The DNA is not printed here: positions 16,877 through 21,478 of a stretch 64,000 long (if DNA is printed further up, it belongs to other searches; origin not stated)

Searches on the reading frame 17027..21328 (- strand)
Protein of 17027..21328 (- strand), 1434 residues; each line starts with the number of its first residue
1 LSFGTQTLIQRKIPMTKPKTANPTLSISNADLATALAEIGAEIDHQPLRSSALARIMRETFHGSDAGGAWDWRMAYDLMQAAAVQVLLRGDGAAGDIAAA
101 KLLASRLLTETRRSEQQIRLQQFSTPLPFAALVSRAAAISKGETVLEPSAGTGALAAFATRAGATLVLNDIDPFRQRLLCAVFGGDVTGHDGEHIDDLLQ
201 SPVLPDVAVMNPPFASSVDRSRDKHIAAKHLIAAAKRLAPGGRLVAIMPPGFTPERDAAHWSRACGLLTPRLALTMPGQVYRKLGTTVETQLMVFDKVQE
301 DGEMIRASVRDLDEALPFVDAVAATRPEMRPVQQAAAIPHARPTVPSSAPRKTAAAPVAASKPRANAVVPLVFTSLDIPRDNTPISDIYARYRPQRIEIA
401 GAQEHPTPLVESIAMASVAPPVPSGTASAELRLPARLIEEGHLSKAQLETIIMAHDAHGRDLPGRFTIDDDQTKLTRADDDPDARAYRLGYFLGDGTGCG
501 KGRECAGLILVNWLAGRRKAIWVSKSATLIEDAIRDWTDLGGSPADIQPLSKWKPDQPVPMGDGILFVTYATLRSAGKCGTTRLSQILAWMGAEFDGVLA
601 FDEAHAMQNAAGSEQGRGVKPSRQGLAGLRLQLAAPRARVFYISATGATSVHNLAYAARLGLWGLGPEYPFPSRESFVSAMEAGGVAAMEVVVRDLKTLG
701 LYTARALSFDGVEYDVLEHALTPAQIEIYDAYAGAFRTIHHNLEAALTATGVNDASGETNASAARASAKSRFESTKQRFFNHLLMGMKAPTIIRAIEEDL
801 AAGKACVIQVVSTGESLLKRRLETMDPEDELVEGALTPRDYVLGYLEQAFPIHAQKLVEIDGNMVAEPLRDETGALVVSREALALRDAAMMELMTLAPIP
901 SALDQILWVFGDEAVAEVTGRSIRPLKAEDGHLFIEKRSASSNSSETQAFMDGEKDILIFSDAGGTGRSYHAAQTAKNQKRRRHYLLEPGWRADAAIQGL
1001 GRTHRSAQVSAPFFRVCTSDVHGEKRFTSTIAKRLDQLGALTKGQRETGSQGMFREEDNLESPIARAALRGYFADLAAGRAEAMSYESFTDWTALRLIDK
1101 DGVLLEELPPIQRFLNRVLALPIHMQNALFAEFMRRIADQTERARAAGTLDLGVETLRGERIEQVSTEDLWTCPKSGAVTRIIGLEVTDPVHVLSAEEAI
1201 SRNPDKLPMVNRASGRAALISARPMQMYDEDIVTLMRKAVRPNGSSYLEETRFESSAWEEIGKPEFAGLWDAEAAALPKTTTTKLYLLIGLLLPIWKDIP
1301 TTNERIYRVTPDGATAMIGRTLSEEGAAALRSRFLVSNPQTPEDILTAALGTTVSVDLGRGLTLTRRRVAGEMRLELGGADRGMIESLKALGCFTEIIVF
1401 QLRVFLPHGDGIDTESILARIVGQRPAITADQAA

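Call 81: search_protein_families(library=pfam, proteins=[window:17027-21328:-], max_evalue=0.0001)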
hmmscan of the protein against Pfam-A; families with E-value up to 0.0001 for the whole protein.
window:17027-21328:- (1434 aa): 2 families
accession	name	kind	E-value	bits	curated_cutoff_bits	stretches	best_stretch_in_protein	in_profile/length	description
PF13872.12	AAA_34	-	8.7e-112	373.4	27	1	404-731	1-306/306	P-loop containing NTP hydrolase pore-1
PF13871.12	Helicase_C_4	-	2.4e-95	319.8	30.5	1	902-1156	2-271/271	C-terminal domain on Strawberry notch homologue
